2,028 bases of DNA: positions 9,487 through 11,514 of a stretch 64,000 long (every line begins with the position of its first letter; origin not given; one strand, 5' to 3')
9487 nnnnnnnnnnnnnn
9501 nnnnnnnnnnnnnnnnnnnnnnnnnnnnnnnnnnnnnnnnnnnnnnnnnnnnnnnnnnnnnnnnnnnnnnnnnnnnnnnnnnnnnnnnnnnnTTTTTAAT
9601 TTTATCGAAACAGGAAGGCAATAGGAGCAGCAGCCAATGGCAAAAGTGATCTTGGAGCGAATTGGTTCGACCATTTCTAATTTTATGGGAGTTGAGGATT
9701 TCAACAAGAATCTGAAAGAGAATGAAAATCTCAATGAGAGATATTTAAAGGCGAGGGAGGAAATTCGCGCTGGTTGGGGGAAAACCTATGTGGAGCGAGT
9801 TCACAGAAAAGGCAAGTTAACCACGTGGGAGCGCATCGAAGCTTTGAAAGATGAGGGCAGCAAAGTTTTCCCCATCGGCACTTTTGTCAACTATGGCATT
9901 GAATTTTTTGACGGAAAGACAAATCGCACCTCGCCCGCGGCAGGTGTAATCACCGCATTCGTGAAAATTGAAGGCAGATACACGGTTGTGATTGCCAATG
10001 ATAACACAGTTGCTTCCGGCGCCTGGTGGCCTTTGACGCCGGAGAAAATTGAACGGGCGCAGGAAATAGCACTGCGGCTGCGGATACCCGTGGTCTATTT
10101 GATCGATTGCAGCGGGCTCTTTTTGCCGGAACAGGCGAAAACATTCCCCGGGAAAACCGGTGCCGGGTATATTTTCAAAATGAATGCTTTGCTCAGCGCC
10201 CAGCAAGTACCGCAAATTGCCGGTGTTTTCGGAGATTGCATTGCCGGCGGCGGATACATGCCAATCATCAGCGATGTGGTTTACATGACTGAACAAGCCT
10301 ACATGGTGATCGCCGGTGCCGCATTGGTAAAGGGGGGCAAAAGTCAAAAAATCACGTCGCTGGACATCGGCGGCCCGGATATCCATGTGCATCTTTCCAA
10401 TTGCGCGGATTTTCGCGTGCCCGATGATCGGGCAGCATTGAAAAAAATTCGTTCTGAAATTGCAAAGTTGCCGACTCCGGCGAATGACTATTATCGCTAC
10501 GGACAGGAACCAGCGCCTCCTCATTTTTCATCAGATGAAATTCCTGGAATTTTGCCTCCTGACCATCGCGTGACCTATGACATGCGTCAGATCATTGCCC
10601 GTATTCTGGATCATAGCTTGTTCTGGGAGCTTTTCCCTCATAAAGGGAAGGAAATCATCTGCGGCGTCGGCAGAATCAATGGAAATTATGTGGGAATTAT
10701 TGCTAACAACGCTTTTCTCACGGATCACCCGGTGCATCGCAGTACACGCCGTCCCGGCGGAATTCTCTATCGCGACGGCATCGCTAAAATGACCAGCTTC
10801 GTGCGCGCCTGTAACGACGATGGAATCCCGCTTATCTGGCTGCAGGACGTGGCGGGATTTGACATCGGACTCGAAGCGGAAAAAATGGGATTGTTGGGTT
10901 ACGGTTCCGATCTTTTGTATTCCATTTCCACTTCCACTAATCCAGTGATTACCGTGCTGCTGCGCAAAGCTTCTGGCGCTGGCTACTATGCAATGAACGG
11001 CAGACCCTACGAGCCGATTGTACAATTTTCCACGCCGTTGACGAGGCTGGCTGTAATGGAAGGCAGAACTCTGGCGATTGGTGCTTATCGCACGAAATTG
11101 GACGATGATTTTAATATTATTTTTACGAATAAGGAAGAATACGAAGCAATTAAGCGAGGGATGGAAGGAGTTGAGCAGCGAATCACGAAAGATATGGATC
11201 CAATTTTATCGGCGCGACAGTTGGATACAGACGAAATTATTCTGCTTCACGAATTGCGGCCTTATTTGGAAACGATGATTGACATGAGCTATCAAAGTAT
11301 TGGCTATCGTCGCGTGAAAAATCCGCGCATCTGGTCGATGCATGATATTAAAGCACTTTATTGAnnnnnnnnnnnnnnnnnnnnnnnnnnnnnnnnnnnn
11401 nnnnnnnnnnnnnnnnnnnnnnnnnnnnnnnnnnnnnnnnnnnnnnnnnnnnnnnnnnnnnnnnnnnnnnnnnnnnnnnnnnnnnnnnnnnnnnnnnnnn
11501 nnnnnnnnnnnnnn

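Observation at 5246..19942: Acyl-CoA island joining an archaeal-type HMGCS/thiolase/DUF35 complex to leucine-type carboxylase/dehydrogenase/hydratase genes and IcmF, with no HMG-CoA lyase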

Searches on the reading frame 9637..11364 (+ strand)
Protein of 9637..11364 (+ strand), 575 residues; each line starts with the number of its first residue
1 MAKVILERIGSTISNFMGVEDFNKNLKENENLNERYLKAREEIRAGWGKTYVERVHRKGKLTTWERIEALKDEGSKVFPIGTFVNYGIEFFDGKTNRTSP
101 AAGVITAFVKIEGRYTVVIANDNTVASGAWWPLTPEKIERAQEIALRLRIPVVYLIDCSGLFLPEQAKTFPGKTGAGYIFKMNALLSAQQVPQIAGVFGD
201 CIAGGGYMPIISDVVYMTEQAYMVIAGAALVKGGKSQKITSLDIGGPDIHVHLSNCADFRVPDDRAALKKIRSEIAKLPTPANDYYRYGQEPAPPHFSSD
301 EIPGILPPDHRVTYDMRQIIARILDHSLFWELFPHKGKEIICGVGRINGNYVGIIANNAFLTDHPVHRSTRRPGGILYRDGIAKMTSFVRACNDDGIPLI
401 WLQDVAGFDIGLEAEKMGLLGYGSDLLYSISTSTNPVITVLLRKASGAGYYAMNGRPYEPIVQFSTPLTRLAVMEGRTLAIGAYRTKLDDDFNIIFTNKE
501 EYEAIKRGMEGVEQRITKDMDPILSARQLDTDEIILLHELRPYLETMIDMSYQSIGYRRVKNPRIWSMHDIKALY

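Call 3: search_protein_families(library=pfam, proteins=[window:9637-11364:+])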
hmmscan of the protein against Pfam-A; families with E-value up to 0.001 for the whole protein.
window:9637-11364:+ (575 aa): 2 families
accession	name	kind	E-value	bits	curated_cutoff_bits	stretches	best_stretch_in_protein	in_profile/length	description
PF01039.27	Carboxyl_trans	-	3.5e-102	343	22.3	1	55-553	2-480/493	Carboxyl transferase domain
PF03255.19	ACCA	-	1.1e-07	31.8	23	0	137-226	135-222/310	Acetyl co-enzyme A carboxylase carboxyltransferase-like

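Call 4: search_protein_families(library=ncbifam, proteins=[window:9637-11364:+])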
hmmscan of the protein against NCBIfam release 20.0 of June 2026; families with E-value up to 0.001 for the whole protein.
window:9637-11364:+ (575 aa): 4 families
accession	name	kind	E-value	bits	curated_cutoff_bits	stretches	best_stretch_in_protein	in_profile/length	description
TIGR01117.1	mmdA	subfamily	4.7e-79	266.5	998.8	1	37-492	7-446/512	methylmalonyl-CoA decarboxylase subunit alpha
NF041504.1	AccA_sub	subfamily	4.9e-10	39.2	300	1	135-226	80-169/257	carboxyltransferase subunit alpha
NF004344.0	PRK05724.1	equivalog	5.4e-07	29.1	357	0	137-226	139-226/319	acetyl-CoA carboxylase carboxyltransferase subunit alpha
TIGR00513.1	accA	equivalog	8.6e-06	25.3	319.3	0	138-226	140-226/321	acetyl-CoA carboxylase carboxyl transferase subunit alpha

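Call 9: search_solved_structures(query=window:9637-11364:+, max_evalue=1e-10)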
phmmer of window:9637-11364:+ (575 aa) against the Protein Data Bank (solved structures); distinct sequences matched with E-value up to 1e-10: 46.
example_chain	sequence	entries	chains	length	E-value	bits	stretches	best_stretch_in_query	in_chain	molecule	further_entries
4q0g_A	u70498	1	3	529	1.9e-74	254.4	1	54-480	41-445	Probable acetyl-/propionyl-CoA carboxylase (Beta subunit) AccD1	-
1pix_A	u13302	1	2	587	4.1e-74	253.4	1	17-554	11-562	Glutaconyl-CoA decarboxylase A subunit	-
9tps_A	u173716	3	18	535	1.3e-72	248.4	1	43-480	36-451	Propionyl CoA carboxylase beta subunit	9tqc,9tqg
3gf3_A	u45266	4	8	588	1.5e-72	248.2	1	40-554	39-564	Glutaconyl-CoA decarboxylase subunit A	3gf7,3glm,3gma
8j4z_J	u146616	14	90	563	2.3e-72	247.6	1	21-480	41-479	Methylcrotonoyl-CoA carboxylase beta chain, mitochondrial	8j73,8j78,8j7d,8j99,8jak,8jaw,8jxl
9yx0_G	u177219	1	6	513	5e-71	243.2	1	52-480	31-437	Carboxyl transferase domain protein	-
3u9r_B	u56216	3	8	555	1.5e-70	241.6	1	43-480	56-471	Methylcrotonyl-CoA carboxylase, beta-subunit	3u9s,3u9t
8f41_B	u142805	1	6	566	1.3e-65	225.3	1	51-480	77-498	3-methylcrotonyl-CoA carboxylase, beta-subunit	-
8f3d_A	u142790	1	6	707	3e-65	224.1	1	51-480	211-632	3-methylcrotonyl-CoA carboxylase beta-subunit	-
1vrg_A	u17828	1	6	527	9.4e-64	219.2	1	34-559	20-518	propionyl-CoA carboxylase, beta subunit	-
8rth_B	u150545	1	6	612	1.3e-62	215.4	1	54-502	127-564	methylcrotonoyl-CoA carboxylase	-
6ybq_A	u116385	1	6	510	4e-58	200.6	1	34-503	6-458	Propionyl-CoA carboxylase beta chain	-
6ybp_A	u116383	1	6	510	4.3e-58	200.5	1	34-503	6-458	Propionyl-CoA carboxylase beta chain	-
8pn8_A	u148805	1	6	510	5.5e-58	200.1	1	34-503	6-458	Propionyl-CoA carboxylase beta chain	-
8pn7_A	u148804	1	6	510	4.7e-57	197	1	34-503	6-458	Propionyl-CoA carboxylase beta chain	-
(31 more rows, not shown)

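Call 13: find_homologous_proteins(query=window:9637-11364:+, max_evalue=1e-30)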
Query window:9637-11364:+ (575 aa): 6696 proteins with E <= 1e-30 among 8000 candidates; the best 120 are listed.
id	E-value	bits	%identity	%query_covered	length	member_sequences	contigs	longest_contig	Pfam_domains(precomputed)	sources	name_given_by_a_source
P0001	0.0e+0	1318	100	100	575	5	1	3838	PF01039.28,PF03255.20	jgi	-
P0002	0.0e+0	1143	85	100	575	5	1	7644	PF01039.28,PF03255.20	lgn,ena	-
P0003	0.0e+0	1133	85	100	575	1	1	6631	PF01039.28,PF03255.20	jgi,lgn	-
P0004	0.0e+0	1133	85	100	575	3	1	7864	PF01039.28,PF03255.20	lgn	-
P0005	0.0e+0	1132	84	100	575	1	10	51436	PF01039.28,PF03255.20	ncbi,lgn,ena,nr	ncbi:propionyl-CoA carboxylase [candidate division KSB1 bacterium]|nr:propionyl-CoA carboxylase [can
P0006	0.0e+0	1132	85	100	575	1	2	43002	PF01039.28,PF03255.20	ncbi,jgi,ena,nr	ncbi:MAG TPA: propionyl-CoA carboxylase [bacterium]|nr:propionyl-CoA carboxylase [bacterium]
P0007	0.0e+0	1130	85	100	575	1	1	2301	PF01039.28,PF03255.20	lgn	-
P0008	0.0e+0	1128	84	100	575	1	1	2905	PF01039.28,PF03255.20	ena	-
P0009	0.0e+0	1127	84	100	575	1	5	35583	PF01039.28,PF03255.20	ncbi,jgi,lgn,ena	-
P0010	0.0e+0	1126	84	100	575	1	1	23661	PF01039.28,PF03255.20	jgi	jgi:3-methylcrotonyl-CoA carboxylase beta subunit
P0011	0.0e+0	1107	81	100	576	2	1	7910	PF01039.28,PF03255.20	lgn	-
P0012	0.0e+0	1098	81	100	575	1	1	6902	PF01039.28,PF03255.20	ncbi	-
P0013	0.0e+0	1093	80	100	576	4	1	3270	PF01039.28,PF03255.20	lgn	-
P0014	0.0e+0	1086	80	100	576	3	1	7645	PF01039.28,PF03255.20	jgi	jgi:acetyl-CoA carboxylase carboxyltransferase component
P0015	0.0e+0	1084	79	100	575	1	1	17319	PF01039.28,PF03255.20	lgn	-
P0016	0.0e+0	1082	80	100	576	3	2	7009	PF01039.28,PF03255.20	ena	-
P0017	0.0e+0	1080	79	100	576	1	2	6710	PF01039.28,PF03255.20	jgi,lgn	-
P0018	0.0e+0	1079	79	100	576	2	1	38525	PF01039.28,PF03255.20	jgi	-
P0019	0.0e+0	1075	79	100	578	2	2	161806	PF01039.28,PF03255.20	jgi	jgi:acetyl-CoA carboxylase carboxyltransferase component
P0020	0.0e+0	1074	79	100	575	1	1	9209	PF01039.28,PF03255.20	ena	-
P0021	0.0e+0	1074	79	100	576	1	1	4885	PF01039.28,PF03255.20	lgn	-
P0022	0.0e+0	1073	79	100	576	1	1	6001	PF01039.28,PF03255.20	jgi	jgi:3-methylcrotonyl-CoA carboxylase beta subunit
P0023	0.0e+0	1072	79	100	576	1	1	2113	PF01039.28,PF03255.20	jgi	jgi:3-methylcrotonyl-CoA carboxylase beta subunit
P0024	0.0e+0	1072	79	100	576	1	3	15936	PF01039.28,PF03255.20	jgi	jgi:3-methylcrotonyl-CoA carboxylase beta subunit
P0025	0.0e+0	1069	78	100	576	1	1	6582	PF01039.28,PF03255.20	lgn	-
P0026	0.0e+0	1064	79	100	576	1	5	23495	PF01039.28,PF03255.20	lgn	-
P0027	0.0e+0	1064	78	100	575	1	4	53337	PF01039.28,PF03255.20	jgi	-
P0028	0.0e+0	1064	78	100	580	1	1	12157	PF01039.28,PF03255.20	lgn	-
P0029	0.0e+0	1062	78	100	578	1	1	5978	PF01039.28,PF03255.20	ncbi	-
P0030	0.0e+0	1059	79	100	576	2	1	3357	PF01039.28,PF03255.20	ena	-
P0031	0.0e+0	1057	79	100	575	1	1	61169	PF01039.28,PF03255.20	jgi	jgi:3-methylcrotonyl-CoA carboxylase beta subunit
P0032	0.0e+0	1056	79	100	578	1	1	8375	PF01039.28,PF03255.20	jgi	jgi:3-methylcrotonyl-CoA carboxylase beta subunit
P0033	0.0e+0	1056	79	100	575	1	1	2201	PF01039.28,PF03255.20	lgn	-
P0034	0.0e+0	1055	79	100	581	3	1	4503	PF01039.28,PF03255.20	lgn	-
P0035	0.0e+0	1055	79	100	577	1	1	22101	PF01039.28,PF03255.20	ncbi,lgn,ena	-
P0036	0.0e+0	1052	79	100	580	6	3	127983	PF01039.28,PF03255.20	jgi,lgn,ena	-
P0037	0.0e+0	1051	77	100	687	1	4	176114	PF01039.28,PF00364.29,PF03255.20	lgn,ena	-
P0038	0.0e+0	1049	78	100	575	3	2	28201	PF01039.28,PF03255.20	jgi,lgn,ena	jgi:acetyl-CoA carboxylase carboxyltransferase component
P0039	0.0e+0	1047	78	100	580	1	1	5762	PF01039.28,PF03255.20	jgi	jgi:acetyl-CoA carboxylase carboxyltransferase component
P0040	0.0e+0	1047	78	100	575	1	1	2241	PF01039.28,PF03255.20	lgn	-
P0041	0.0e+0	1046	78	100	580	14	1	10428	PF01039.28,PF03255.20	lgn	-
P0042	0.0e+0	1046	78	100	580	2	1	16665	PF01039.28,PF03255.20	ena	-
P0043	0.0e+0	1046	78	100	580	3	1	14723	PF01039.28,PF03255.20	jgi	-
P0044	0.0e+0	1044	78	100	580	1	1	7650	PF01039.28,PF03255.20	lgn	-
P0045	0.0e+0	1043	76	100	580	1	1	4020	PF01039.28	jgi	jgi:acetyl-CoA carboxylase carboxyltransferase component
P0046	0.0e+0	1042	78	100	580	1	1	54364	PF01039.28,PF03255.20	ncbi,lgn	-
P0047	0.0e+0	1042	77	100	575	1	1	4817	PF01039.28,PF03255.20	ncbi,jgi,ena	-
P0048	0.0e+0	1042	78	100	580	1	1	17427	PF01039.28,PF03255.20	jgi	jgi:3-methylcrotonyl-CoA carboxylase beta subunit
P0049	0.0e+0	1041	76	100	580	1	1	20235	PF01039.28,PF03255.20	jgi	-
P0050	0.0e+0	1040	77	100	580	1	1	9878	PF01039.28,PF03255.20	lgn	-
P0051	0.0e+0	1040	78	100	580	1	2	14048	PF01039.28,PF03255.20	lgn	-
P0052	0.0e+0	1040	77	100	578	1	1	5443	PF01039.28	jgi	-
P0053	0.0e+0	1036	77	100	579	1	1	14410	PF01039.28,PF03255.20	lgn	-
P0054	0.0e+0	1036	76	100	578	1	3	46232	PF01039.28,PF03255.20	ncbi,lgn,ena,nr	ncbi:MAG: propionyl-CoA carboxylase [Candidatus Aminicenantes bacterium]|nr:propionyl-CoA carboxylas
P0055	0.0e+0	1034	77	100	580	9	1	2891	PF01039.28,PF03255.20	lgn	-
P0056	0.0e+0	1033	76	100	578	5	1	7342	PF01039.28,PF03255.20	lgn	-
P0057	0.0e+0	1031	76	100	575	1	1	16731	PF01039.28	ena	-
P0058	0.0e+0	1031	76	100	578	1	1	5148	PF01039.28,PF03255.20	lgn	-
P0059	0.0e+0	1031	76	100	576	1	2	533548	PF01039.28,PF03255.20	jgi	-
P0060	0.0e+0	1031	76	100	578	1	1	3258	PF01039.28,PF03255.20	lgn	-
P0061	0.0e+0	1030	77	100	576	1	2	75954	PF01039.28,PF03255.20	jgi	jgi:acetyl-CoA carboxylase carboxyltransferase component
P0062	0.0e+0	1030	77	100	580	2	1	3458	PF01039.28,PF03255.20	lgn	-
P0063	0.0e+0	1030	76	100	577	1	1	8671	PF01039.28,PF03255.20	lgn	-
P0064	0.0e+0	1029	77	100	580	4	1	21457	PF01039.28,PF03255.20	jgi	jgi:3-methylcrotonyl-CoA carboxylase beta subunit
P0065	0.0e+0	1028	77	100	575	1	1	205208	PF01039.28,PF03255.20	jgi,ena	-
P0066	0.0e+0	1027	76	100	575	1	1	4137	PF01039.28,PF03255.20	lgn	-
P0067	0.0e+0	1027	76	100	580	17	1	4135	PF01039.28,PF03255.20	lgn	-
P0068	0.0e+0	1026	76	100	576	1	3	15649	PF01039.28,PF03255.20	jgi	-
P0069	0.0e+0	1026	76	100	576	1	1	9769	PF01039.28,PF03255.20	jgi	jgi:acetyl-CoA carboxylase carboxyltransferase component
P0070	0.0e+0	1026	77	100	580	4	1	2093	PF01039.28,PF03255.20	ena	-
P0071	0.0e+0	1025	75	100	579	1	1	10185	PF01039.28,PF03255.20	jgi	-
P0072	0.0e+0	1025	79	96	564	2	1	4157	PF01039.28,PF03255.20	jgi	jgi:acetyl-CoA carboxylase carboxyltransferase component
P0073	0.0e+0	1024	76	100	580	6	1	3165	PF01039.28,PF03255.20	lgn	-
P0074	0.0e+0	1023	76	100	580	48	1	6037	PF01039.28,PF03255.20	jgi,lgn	jgi:3-methylcrotonyl-CoA carboxylase beta subunit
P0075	0.0e+0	1021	75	100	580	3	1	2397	PF01039.28,PF03255.20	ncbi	-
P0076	0.0e+0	1021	76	100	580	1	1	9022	PF01039.28,PF03255.20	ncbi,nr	ncbi:MAG: propionyl-CoA carboxylase [bacterium]|nr:propionyl-CoA carboxylase [bacterium]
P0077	0.0e+0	1019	76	100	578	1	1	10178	PF01039.28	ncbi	-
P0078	0.0e+0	1018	77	99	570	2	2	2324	PF01039.28,PF03255.20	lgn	-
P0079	0.0e+0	1017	75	100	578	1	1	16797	PF01039.28,PF03255.20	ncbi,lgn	-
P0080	0.0e+0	1015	82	91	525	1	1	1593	PF01039.28,PF03255.20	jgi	jgi:3-methylcrotonyl-CoA carboxylase beta subunit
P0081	0.0e+0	1014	75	100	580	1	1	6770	PF01039.28,PF03255.20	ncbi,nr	ncbi:MAG: propionyl-CoA carboxylase [bacterium]|nr:propionyl-CoA carboxylase [bacterium]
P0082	0.0e+0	1014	76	100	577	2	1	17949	PF01039.28,PF03255.20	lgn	-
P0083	0.0e+0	1013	74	100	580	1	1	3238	PF01039.28,PF03255.20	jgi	jgi:3-methylcrotonyl-CoA carboxylase beta subunit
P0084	0.0e+0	1011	75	100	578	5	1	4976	PF01039.28,PF03255.20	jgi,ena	-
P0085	0.0e+0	1010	74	100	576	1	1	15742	PF01039.28,PF03255.20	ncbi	-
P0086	0.0e+0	1010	75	100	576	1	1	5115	PF01039.28,PF03255.20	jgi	-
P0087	3.2e-298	1008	74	100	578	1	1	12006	PF01039.28,PF03255.20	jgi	jgi:acetyl-CoA carboxylase carboxyltransferase component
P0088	5.0e-298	1008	74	100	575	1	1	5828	PF01039.28,PF03255.20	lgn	-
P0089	2.8e-296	1002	74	100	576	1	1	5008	PF01039.28,PF03255.20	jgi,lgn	-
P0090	4.0e-295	998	74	100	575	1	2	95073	PF01039.28,PF03255.20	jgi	-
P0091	9.6e-295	997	74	100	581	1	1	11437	PF01039.28,PF03255.20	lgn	-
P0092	1.7e-294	996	74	100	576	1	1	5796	PF01039.28,PF03255.20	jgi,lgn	jgi:acetyl-CoA carboxylase carboxyltransferase component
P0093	4.6e-294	995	74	100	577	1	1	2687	PF01039.28,PF03255.20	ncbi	-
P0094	1.0e-293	993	73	100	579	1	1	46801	PF01039.28,PF03255.20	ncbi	-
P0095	5.4e-293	991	77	100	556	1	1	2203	PF01039.28,PF03255.20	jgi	jgi:acetyl-CoA carboxylase carboxyltransferase component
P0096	2.6e-289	979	72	100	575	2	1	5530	PF01039.28,PF03255.20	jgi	jgi:acetyl-CoA carboxylase carboxyltransferase component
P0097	3.6e-286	968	71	100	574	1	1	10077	PF01039.28,PF03255.20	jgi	jgi:acetyl-CoA carboxylase carboxyltransferase component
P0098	1.1e-285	967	71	100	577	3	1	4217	PF01039.28,PF03255.20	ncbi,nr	ncbi:MAG: propionyl-CoA carboxylase [Acidobacteria bacterium]|nr:MAG: propionyl-CoA carboxylase [Aci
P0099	1.1e-284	964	71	100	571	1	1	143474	PF01039.28,PF03255.20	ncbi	-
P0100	1.5e-284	963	71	100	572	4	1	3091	PF01039.28,PF03255.20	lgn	-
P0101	7.4e-284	961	71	100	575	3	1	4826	PF01039.28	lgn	-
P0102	5.8e-283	958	71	100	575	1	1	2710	PF01039.28,PF03255.20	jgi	-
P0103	2.2e-282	956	71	100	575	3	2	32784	PF01039.28,PF03255.20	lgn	-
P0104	5.2e-282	955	69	100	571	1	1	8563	PF01039.28,PF03255.20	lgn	-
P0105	1.7e-281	953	82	86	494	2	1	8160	PF01039.28,PF03255.20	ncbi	ncbi:acyl-CoA carboxylase subunit beta, partial [Bacteroidota bacterium]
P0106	9.1e-281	951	70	100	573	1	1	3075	PF01039.28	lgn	-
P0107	1.2e-280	950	72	100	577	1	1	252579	PF01039.28,PF03255.20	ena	-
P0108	2.6e-280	949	70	100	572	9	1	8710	PF01039.28,PF03255.20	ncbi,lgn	-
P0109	6.7e-280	948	69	100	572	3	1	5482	PF01039.28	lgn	-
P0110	8.4e-280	947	70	100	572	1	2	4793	PF01039.28,PF03255.20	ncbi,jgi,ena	-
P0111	1.1e-279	947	71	100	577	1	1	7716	PF01039.28,PF03255.20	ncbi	-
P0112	1.5e-279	947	69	100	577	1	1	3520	PF01039.28,PF03255.20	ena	-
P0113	7.6e-279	944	69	100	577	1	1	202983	PF01039.28,PF03255.20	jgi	-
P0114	1.0e-278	944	70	100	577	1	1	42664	PF01039.28,PF03255.20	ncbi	-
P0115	6.5e-278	941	71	100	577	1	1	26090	PF01039.28,PF03255.20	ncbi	-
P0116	8.0e-278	941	70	100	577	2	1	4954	PF01039.28,PF03255.20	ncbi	-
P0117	9.6e-278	941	71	100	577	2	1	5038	PF01039.28,PF03255.20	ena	-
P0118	1.5e-277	940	70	100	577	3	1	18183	PF01039.28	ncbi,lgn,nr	ncbi:propionyl-CoA carboxylase [bacterium]|nr:propionyl-CoA carboxylase [bacterium]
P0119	1.5e-277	940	72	100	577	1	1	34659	PF01039.28,PF03255.20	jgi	jgi:3-methylcrotonyl-CoA carboxylase beta subunit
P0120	1.9e-277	940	69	100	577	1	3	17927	PF01039.28,PF03255.20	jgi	-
